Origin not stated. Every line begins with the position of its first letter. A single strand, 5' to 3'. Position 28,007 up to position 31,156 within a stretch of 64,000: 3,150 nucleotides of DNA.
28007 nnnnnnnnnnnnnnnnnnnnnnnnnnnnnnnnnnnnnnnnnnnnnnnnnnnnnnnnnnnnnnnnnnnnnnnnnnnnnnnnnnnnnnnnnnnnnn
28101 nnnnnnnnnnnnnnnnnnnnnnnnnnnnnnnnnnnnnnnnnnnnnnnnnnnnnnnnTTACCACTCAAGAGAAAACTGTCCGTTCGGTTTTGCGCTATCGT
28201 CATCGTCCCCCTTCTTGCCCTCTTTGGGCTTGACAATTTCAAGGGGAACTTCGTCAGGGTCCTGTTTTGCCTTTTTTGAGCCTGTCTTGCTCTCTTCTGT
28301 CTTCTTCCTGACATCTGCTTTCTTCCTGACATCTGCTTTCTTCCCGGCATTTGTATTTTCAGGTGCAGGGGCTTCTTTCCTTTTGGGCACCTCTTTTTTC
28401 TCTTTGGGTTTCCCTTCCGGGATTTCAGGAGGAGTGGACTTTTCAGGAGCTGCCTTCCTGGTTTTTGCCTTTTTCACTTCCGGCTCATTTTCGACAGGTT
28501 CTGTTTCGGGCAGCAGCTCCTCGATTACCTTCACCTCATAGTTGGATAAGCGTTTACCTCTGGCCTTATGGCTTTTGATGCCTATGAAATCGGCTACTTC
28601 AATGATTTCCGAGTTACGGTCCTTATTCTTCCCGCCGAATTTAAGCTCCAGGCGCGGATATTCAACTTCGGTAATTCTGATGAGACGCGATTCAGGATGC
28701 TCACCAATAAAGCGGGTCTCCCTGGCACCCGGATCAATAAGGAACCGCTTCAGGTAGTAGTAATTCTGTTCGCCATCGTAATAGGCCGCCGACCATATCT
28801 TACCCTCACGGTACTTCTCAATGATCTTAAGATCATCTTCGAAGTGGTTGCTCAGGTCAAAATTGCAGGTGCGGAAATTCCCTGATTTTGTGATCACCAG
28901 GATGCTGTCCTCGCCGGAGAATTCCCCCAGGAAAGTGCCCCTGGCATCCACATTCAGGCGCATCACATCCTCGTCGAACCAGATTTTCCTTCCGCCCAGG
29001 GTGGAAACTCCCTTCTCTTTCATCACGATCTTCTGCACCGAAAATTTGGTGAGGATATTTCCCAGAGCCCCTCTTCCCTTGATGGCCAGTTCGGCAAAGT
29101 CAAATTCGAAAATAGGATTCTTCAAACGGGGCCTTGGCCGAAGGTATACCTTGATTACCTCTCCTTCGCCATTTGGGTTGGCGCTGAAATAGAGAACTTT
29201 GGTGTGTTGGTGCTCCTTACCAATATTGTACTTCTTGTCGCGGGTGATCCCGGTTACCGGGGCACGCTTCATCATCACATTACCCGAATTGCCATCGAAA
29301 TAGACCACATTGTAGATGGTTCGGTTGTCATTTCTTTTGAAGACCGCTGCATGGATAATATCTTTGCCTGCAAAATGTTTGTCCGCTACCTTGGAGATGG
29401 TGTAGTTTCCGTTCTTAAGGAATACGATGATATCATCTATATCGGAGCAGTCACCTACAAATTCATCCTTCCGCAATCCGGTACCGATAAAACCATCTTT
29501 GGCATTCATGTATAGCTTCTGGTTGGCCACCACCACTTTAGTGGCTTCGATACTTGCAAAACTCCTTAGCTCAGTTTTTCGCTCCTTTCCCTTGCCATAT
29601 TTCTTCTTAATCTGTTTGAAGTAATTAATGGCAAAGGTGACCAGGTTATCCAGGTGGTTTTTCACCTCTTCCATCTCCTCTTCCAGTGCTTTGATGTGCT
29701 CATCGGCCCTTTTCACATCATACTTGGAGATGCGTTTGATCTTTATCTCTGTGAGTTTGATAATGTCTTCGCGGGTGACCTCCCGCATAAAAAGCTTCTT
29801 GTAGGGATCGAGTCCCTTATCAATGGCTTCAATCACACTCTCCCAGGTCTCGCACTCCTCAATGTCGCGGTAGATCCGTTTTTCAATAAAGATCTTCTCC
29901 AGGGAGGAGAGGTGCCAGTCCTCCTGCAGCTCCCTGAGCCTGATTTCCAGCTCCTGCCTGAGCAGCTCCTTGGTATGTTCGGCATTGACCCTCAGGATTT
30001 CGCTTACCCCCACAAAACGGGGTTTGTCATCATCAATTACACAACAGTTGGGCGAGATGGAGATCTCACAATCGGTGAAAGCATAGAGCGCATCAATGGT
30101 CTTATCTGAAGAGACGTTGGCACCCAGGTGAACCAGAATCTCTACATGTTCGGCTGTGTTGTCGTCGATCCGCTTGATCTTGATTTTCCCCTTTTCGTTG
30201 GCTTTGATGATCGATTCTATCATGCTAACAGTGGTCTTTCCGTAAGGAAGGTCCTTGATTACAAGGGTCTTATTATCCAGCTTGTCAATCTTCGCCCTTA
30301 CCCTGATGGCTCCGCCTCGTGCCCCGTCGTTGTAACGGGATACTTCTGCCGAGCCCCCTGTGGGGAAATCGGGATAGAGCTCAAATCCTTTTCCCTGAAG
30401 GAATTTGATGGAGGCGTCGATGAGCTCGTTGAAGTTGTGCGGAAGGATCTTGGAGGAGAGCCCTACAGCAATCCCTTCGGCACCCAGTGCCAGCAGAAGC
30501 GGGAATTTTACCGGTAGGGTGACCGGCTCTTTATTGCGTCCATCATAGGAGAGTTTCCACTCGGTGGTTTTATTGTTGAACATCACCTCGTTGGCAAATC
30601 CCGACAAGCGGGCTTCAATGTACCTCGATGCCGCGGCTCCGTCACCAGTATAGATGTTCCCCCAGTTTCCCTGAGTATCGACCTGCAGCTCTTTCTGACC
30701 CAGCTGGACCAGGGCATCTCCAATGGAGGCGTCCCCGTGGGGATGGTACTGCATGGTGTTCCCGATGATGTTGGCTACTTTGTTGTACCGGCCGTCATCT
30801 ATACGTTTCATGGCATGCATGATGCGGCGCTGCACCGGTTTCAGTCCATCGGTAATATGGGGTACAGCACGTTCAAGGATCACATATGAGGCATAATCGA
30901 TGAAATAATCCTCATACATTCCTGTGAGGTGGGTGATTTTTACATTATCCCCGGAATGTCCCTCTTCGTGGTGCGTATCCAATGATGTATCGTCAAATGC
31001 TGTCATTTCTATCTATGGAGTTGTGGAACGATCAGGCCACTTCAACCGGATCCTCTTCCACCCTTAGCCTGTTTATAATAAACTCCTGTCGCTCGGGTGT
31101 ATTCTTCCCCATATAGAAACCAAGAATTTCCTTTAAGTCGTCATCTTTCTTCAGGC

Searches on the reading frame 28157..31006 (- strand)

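Call 85: search_protein_families(library=pfam, proteins=[window:28157-31006:-], max_evalue=0.00001)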
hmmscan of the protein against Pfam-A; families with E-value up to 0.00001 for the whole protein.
window:28157-31006:- (949 aa): 1 family
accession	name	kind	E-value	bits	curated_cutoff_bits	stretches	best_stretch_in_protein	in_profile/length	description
PF00521.26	DNA_topoisoIV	-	5.4e-110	368.6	31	1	46-454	1-419/432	DNA gyrase/topoisomerase IV, subunit A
